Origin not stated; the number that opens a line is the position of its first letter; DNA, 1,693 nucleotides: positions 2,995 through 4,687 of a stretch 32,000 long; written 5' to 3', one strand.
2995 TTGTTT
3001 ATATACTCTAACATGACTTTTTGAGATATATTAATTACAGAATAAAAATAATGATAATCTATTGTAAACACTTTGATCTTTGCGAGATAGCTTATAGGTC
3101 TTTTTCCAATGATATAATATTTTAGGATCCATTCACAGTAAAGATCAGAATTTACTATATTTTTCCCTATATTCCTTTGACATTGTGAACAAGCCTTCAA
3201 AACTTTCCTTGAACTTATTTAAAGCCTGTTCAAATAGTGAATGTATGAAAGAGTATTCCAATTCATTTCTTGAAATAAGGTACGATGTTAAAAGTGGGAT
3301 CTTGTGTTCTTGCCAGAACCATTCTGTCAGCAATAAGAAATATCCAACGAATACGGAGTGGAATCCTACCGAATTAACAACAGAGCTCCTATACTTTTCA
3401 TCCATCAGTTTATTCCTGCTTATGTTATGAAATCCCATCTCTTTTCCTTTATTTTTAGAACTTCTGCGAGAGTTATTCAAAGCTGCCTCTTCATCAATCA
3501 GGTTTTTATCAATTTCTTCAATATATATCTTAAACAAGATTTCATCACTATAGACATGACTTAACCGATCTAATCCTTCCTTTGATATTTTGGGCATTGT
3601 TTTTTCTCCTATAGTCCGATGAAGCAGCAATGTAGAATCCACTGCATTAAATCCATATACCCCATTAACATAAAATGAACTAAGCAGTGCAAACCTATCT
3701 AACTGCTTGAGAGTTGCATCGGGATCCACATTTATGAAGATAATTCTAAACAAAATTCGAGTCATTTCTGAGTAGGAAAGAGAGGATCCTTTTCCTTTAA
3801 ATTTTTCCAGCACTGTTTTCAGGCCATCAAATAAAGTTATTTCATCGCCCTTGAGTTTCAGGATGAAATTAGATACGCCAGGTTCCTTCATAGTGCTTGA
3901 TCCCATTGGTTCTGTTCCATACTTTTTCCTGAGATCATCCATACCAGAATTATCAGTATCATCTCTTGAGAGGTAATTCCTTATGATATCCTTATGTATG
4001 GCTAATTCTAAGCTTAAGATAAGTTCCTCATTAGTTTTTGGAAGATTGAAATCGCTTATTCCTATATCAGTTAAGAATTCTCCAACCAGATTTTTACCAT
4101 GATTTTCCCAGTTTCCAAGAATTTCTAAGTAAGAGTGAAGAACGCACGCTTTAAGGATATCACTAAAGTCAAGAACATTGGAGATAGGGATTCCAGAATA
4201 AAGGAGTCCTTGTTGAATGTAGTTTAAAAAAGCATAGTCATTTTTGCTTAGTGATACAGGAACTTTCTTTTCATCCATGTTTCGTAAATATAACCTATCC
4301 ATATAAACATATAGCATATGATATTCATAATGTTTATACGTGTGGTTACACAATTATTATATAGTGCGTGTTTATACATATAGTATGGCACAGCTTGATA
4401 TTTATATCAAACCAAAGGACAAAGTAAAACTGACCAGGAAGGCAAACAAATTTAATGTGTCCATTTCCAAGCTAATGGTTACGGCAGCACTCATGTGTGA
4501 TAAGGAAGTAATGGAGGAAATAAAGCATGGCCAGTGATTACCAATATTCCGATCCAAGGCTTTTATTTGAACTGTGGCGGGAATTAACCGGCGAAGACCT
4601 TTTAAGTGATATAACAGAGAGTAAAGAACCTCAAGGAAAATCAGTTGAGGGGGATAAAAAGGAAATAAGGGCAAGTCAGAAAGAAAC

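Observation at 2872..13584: Apparently intact ~10.6-kb integrative element in tRNA-Gly(CCC)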

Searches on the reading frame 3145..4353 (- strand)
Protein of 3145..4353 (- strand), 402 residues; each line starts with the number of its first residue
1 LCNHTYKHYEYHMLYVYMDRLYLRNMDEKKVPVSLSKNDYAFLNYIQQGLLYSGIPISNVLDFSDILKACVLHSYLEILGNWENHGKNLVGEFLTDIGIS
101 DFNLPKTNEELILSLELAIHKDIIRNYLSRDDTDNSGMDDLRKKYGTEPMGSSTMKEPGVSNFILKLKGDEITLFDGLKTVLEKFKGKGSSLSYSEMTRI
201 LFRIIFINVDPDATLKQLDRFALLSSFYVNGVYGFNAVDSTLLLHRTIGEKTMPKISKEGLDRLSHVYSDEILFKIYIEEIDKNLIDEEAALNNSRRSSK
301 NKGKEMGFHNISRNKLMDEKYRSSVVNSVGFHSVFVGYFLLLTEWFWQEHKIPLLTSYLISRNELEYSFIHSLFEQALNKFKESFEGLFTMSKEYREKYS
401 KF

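Call 7: search_protein_families(library=pfam, max_evalue=0.01, proteins=[window:3145-4353:-])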
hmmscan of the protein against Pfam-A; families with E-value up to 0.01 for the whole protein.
window:3145-4353:- (402 aa): 0 families

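Call 18: search_protein_families(library=phrogs, max_evalue=0.01, proteins=[window:3145-4353:-])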
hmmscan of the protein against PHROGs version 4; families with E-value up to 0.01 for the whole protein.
window:3145-4353:- (402 aa): 0 families

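Call 29: find_encoding_contigs(protein=window:3145-4302:-, flank=10000, max_places=10)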
Protein window:3145-4302:- (385 aa): 24 contigs read that carry it; 10 places shown.
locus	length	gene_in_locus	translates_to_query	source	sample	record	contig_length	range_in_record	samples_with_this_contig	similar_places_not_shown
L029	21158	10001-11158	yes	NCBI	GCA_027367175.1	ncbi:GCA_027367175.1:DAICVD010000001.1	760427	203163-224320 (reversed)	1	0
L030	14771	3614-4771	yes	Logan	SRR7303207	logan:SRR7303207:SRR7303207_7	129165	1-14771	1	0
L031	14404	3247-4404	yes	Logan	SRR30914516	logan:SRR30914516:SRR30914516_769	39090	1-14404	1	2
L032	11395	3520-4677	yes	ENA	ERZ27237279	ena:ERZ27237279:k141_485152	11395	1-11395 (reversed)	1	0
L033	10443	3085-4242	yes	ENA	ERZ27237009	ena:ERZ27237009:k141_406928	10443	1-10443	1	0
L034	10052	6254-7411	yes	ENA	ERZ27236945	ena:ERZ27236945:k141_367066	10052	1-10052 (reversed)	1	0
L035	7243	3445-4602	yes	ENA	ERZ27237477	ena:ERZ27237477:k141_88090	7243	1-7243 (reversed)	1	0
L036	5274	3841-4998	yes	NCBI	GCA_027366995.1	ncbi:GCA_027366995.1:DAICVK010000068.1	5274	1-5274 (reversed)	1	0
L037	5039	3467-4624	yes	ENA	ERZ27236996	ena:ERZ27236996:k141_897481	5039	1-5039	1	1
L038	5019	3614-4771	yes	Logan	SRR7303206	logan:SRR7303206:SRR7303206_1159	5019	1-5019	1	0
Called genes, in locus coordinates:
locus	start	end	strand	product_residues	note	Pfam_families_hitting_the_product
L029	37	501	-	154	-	-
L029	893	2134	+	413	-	PF00589:Phage_integrase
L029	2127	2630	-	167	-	-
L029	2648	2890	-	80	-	PF18929:DUF5678 (weak)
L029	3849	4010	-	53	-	-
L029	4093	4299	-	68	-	-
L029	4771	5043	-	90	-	-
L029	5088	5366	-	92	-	-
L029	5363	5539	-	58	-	-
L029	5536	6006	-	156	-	-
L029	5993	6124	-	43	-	-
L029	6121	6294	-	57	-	-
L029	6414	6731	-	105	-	-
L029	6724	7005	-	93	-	-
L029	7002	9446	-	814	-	PF08706:D5_N, PF19263:DUF5906, PF02257:RFX_DNA_binding (weak)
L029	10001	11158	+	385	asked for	-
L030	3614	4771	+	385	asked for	-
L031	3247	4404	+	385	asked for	-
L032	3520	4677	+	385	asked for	-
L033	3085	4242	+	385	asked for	-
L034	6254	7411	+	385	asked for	-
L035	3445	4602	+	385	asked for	-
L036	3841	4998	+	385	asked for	-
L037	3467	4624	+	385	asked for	-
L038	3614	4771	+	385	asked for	-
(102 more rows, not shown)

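Call 40: search_protein_families(library=padloc, max_evalue=0.01, proteins=[window:3145-4302:-])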
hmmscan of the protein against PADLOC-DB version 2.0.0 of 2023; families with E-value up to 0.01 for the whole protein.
window:3145-4302:- (385 aa): 0 families

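Call 41: search_protein_families(library=ncbifam, max_evalue=0.01, proteins=[window:3145-4302:-])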
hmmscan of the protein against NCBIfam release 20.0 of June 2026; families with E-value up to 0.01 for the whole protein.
window:3145-4302:- (385 aa): 0 families

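Call 49: find_homologous_proteins(query=window:3145-4302:-, max_evalue=0.001)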
Query window:3145-4302:- (385 aa): 22 proteins with E <= 0.001 among 3272 candidates.
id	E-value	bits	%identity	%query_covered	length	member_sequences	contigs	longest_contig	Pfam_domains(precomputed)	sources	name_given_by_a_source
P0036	9.1e-250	846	100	100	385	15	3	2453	-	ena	-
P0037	1.7e-239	812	98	98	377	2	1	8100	-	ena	-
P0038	8.2e-229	777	91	100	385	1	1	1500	-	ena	-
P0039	4.3e-220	749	89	100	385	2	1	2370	-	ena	-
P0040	1.9e-156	539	64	98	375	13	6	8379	-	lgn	-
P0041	1.3e-137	477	61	97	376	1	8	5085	-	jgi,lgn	jgi:hypothetical protein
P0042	4.7e-137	475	61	97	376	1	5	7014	-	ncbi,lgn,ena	-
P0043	1.6e-121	424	55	98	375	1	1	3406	-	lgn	-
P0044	1.0e-119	418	53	98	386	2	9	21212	-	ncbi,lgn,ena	-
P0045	1.3e-117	411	53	98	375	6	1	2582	-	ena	-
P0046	1.5e-112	395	51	97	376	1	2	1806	-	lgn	-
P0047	6.2e-112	393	52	97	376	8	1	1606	-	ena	-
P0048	1.9e-105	371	49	98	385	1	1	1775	-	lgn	-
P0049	6.0e-90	320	47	93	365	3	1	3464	-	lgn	-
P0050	2.5e-87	312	46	96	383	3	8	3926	-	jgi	jgi:hypothetical protein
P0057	4.2e-66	242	38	97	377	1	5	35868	-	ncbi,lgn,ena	-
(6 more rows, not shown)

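Call 51: find_encoding_contigs(protein=P0057, flank=10000, max_places=3)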
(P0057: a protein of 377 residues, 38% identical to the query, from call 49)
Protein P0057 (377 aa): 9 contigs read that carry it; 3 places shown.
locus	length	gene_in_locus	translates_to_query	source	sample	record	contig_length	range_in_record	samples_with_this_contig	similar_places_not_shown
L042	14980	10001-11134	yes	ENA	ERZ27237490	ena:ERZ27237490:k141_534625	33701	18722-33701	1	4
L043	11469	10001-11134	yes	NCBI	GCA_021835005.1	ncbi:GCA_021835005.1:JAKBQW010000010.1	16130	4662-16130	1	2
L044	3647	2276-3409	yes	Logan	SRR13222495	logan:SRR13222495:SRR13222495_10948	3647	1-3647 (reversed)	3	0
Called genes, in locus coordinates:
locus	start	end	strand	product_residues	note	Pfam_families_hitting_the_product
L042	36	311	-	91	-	-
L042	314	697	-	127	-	-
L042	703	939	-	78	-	-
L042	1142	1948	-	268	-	-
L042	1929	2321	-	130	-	-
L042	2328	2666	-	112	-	-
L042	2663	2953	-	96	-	-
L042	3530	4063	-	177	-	-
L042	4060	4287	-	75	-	-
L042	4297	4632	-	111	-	-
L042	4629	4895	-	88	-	-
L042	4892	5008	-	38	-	-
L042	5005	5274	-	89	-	-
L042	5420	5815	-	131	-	-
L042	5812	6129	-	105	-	-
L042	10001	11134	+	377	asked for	-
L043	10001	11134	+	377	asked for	-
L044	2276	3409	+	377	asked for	-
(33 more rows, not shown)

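Call 58: predict_structure(alignment_id=A1)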
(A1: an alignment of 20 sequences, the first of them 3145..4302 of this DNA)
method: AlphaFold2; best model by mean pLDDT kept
length: 385 residues; sequences in the alignment: 20
mean_pLDDT: 77.8   pTM: 0.78
mean pLDDT of the five models: 77.8, 77.4, 75.7, 75.5, 75.1
residues with pLDDT >= 90: 128; 70-90: 160; 50-70: 39; < 50: 58
segments of 3 or more residues with pLDDT < 50: 1-9, 115-142, 281-291, 334-341
pLDDT, mean of each block of 10 residues (from residue 1): 39 84 84 76 87 95 90 93 88 89 78 51 43 34 69 90 89 85 93 85 91 92 91 75 90 95 89 66 42 69 88 87 77 48 56 78 94 91 62
secondary structure, 60 per line:
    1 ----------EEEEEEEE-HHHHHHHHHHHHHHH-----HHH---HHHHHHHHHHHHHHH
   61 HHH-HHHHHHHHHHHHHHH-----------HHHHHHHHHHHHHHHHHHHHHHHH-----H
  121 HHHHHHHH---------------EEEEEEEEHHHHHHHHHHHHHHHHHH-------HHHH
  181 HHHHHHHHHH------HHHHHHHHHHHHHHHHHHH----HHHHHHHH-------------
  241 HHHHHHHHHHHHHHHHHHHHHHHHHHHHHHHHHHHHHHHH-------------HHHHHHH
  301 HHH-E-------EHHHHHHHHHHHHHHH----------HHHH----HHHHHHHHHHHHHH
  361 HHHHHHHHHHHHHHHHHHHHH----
elements in order: E11-18 H20-34 H46-63 H65-79 H91-114 H120-128 E144-151 H152-169 H177-190 H197-215 H220-227 H241-280 H294-303 H314-328 H339-342 H347-381

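Call 62: fold_search(model_id=the predicted structure, library=pdb)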
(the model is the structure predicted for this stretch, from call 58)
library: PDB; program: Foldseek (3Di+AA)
matches with E <= 10: 45; with E <= 0.001: 0
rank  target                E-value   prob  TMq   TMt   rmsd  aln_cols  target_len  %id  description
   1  6n8a_A                6.5e-01  0.21  0.14  0.23  15.7       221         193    8  Crystal structure of selenomethionine-containing AcaB from uropathogenic E. coli (released 2020-07-15)
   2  4wz9_B                1.5e+00  0.04  0.10  0.06  19.1       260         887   10  APN1 from Anopheles gambiae (released 2015-06-17)
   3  8eew_A                1.8e+00  0.03  0.10  0.07  32.2       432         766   13  CryoEM of the soluble OPA1 dimer from the GDP-AlFx bound helical assembly on a lipid membrane (released 2023-06-28)
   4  6n8a_B                2.0e+00  0.11  0.14  0.21  15.8       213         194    9  Crystal structure of selenomethionine-containing AcaB from uropathogenic E. coli (released 2020-07-15)
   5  7vq3_A                2.1e+00  0.04  0.12  0.11  23.2       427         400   12  The apo-state AtALMT1 structures at pH 5 (ALMT1apo/pH5) (released 2021-12-01)
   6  8r5s_G                2.7e+00  0.06  0.13  0.19  22.4       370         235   12  t113 - De-novo designed soluble homotetramer (released 2024-11-27)
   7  1t6p_A                3.0e+00  0.02  0.10  0.07  22.3       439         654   13  Crystal Structure of Phenylalanine Ammonia Lyase from Rhodosporidium toruloides (released 2004-10-12)
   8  8r5s_E                3.2e+00  0.06  0.13  0.20  21.5       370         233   11  t113 - De-novo designed soluble homotetramer (released 2024-11-27)
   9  6oaw_B                4.1e+00  0.15  0.21  0.21  10.6       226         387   12  Crystal structure of a CRISPR Cas-related protein (released 2019-04-10)
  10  8dmo_A                4.1e+00  0.02  0.11  0.08  26.9       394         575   11  Structure of open, inward-facing MsbA from E. coli (released 2022-12-14)
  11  8ct1_A                4.1e+00  0.01  0.09  0.06  38.0       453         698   12  CryoEM structure of human S-OPA1 assembled on lipid membrane in membrane-adjacent state (released 2023-08-30)
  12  9g2s_B                4.3e+00  0.02  0.13  0.10  26.6       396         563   11  Cryo-EM structure of IrtAB 2xEQ, Q249R_IrtB mutant in LMNG (released 2024-12-18)
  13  4im0                  4.7e+00  0.02  0.08  0.06  30.6       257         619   15  Structure of Tank-Binding Kinase 1 (released 2013-03-06)
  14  5mx5_N                5.4e+00  0.04  0.11  0.18  19.9       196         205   12  Mouse PA28alpha-beta (released 2017-09-13)
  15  9wts_B                6.1e+00  0.08  0.09  0.09   9.6        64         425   14  Structure of the EpHTT from Echinacea purpurea (released 2025-10-29)
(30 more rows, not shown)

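Call 63: fold_search(model_id=the predicted structure, library=viral)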
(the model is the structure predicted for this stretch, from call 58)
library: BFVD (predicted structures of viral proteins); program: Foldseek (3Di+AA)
matches with E <= 10: 50; with E <= 0.001: 0
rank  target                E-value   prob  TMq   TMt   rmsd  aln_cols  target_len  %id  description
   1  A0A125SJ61            6.2e-01  0.80  0.14  0.24  12.2       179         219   12  (no name in the UniProt tables at hand)
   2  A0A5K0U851            7.4e-01  0.07  0.14  0.09  24.5       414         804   11  Uncharacterized protein [Yasminevirus sp. GU-2018]
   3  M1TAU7                1.1e+00  0.60  0.13  0.41  10.4       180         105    9  (no name in the UniProt tables at hand)
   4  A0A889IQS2            1.5e+00  0.03  0.09  0.05  37.7       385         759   11  (no name in the UniProt tables at hand)
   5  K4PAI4                1.8e+00  0.38  0.13  0.35  11.3       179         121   11  Ribbon-helix-helix protein CopG domain-containing protein [Sulfolobales Mexican rod-shaped virus 1]
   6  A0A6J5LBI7            2.0e+00  0.03  0.13  0.11  20.3       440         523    8  Bacteriophage lambda, GpH, tail tape measure, N-terminal [uncultured Caudovirales phage]
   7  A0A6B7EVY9            2.3e+00  0.02  0.10  0.06  35.1       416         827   12  (no name in the UniProt tables at hand)
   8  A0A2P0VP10            3.2e+00  0.03  0.11  0.09  27.6       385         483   11  Uncharacterized protein [Tetraselmis virus 1]
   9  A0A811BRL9            3.8e+00  0.03  0.15  0.11  20.0       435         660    8  F-box domain containing protein [Pandoravirus japonicus]
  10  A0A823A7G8            4.0e+00  0.25  0.15  0.43  11.4       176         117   11  (no name in the UniProt tables at hand)
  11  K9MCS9                4.1e+00  0.20  0.18  0.45  10.4       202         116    7  (no name in the UniProt tables at hand)
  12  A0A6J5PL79            4.1e+00  0.02  0.11  0.07  27.6       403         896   11  Uncharacterized protein [uncultured Caudovirales phage]
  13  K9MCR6                4.5e+00  0.03  0.13  0.15  20.4       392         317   11  (no name in the UniProt tables at hand)
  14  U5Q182                4.7e+00  0.02  0.10  0.09  25.8       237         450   10  Uncharacterized protein [Bacillus phage Staley]
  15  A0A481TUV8            5.4e+00  0.03  0.10  0.07  17.4       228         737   11  UL46 [Human herpesvirus 2]
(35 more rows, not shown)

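Call 92: search_protein_families(library=pfam, alignment_id=A1, max_evalue=0.1)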
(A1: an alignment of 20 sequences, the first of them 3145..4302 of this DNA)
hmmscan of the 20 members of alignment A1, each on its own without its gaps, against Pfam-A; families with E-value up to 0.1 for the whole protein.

A. member 1, window:3145-4302:- (385 aa): 0 families

B. families by the number of members that match (of 20 scanned): 8 families
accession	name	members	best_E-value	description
PF08597.15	eIF3_subunit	1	0.0033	Translation initiation factor eIF3 subunit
PF16346.12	GH32_BT1760-like_C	1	0.0048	GH32, BT1760-like, C-terminal domain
PF03000.19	NPH3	1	0.006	NPH3 family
PF12008.13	EcoR124_C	1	0.0065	Type I restriction and modification enzyme - subunit R C terminal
PF18735.6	HEPN_RiboL-PSP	1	0.0073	RiboL-PSP-HEPN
PF14818.11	SOGA1-2-like_CC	1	0.0095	SOGA 1/2-like, coiled-coil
PF04967.18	HTH_10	1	0.055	HTH DNA binding domain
PF00620.32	RhoGAP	1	0.075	RhoGAP domain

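Call 112: search_protein_representatives(alignment_id=A1)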
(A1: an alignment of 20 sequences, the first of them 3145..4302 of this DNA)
Query: 20 sequences, 379 profile positions. Proteins with E-value up to 0.001 (for the whole library): 27; up to 1e-10: 26; up to 1e-30: 19. The best 27 are listed.
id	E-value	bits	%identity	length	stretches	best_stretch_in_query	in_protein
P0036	4.9e-176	601.8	-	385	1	1-379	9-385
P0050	1.8e-163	560.5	-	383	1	3-378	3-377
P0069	8.3e-107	374.0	-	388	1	1-378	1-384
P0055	2.5e-96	339.5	-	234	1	2-237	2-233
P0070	1.3e-89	317.3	-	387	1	1-375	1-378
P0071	5.4e-82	292.3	-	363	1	1-377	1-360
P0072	3.3e-73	263.4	-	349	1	1-372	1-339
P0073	1.9e-70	254.2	-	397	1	2-373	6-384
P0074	4.4e-62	226.8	-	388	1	4-375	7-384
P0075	4.8e-59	216.7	-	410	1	3-375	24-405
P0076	3.8e-58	213.8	-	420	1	3-375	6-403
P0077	1.5e-50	188.8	-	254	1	1-251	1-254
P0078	1.2e-48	182.5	-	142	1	1-140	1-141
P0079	1.1e-46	176.0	-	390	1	3-376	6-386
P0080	1.6e-46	175.5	-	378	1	3-369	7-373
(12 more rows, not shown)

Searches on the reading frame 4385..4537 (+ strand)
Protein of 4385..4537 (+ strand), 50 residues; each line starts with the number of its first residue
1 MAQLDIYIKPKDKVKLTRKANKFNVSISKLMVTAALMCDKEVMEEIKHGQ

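Call 93: search_protein_families(library=pfam, max_evalue=5, proteins=[window:4385-4537:+])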
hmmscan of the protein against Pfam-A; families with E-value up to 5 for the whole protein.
window:4385-4537:+ (50 aa): 1 family
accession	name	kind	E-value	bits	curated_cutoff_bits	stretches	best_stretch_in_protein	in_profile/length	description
PF21983.2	NikA-like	-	0.075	13.6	27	1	3-36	6-39/72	Mobilization protein NikA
